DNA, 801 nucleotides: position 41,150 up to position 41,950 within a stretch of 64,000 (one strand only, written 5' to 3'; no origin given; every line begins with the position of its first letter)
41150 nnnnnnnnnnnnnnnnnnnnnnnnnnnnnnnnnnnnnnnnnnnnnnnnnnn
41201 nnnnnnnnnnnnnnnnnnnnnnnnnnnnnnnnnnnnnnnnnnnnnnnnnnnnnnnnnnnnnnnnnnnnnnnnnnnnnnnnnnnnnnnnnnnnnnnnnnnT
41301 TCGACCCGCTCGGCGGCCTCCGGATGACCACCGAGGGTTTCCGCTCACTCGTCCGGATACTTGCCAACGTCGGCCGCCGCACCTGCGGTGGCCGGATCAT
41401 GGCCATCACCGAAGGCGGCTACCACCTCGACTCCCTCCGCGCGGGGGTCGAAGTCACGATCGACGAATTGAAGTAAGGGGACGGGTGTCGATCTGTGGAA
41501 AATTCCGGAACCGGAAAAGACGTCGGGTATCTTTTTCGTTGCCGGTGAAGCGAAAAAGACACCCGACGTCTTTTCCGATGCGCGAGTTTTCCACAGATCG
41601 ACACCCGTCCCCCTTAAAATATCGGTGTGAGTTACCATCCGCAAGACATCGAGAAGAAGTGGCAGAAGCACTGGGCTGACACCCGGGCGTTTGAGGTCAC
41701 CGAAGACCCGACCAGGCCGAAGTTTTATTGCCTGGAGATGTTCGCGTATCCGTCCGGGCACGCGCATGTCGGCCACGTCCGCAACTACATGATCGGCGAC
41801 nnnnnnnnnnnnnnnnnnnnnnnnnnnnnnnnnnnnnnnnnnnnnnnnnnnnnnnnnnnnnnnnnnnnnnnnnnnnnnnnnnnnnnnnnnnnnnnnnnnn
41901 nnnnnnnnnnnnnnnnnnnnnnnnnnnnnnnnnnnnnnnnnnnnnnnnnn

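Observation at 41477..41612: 136-nt two-level palindromic element exactly filling the HDAC-leuS gap; founding copy of a modular family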

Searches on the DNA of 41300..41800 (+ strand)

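Call 10: search_rna_families(source=window, start=41300, end=41800, threshold=evalue, max_evalue=10)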
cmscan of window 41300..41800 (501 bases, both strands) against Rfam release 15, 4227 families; matches with E-value up to 10: 9.
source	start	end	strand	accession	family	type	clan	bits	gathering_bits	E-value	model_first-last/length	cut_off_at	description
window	41481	41608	+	RF04262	MIR1319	Gene; miRNA;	-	65.1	116.6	2.5e-12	1-119/119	no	MIR1319 microRNA precursor family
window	41481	41608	-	RF04262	MIR1319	Gene; miRNA;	-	64.9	116.6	2.9e-12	1-119/119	no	MIR1319 microRNA precursor family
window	41507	41582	-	RF04295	mir-329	Gene; miRNA;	CL00149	33.6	76.8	1.4e-05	1-80/80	no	mir-329 microRNA precursor family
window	41488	41601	-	RF03659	MIR2871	Gene; miRNA;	-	32.2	99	0.00034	1-118/118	no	MIR2871 microRNA precursor family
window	41507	41581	+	RF04295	mir-329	Gene; miRNA;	CL00149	26.4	76.8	0.0017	1-80/80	no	mir-329 microRNA precursor family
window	41509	41580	-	RF04045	mir-2147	Gene; miRNA;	-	25.8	80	0.0037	1-85/85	no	mir-2147 microRNA precursor family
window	41515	41574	-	RF03381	mir-2796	Gene; miRNA;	-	17.8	72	0.36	1-77/77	no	mir-2796 microRNA precursor family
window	41502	41603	-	RF02496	Atu_At1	Gene; sRNA;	-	17.5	60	3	1-108/108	no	Rhizobiales sRNA Atu_At1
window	41515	41574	-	RF03774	mir-2110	Gene; miRNA;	-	16.3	90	4.2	1-75/75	no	mir-2110 microRNA precursor family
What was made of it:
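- On Any Rfam RNA family: Only sub-threshold generic miRNA-hairpin models matched at the element (call 10).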

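Call 72: search_dna_similar(query=window:41475-41614:+, collection=plasmids, mode=distant, max_evalue=0.01, max_rows=10)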
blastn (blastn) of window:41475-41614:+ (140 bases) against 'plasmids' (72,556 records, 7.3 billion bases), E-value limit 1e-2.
No match.
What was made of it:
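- On TIR-type MITE: There is no plasmid match (call 72).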
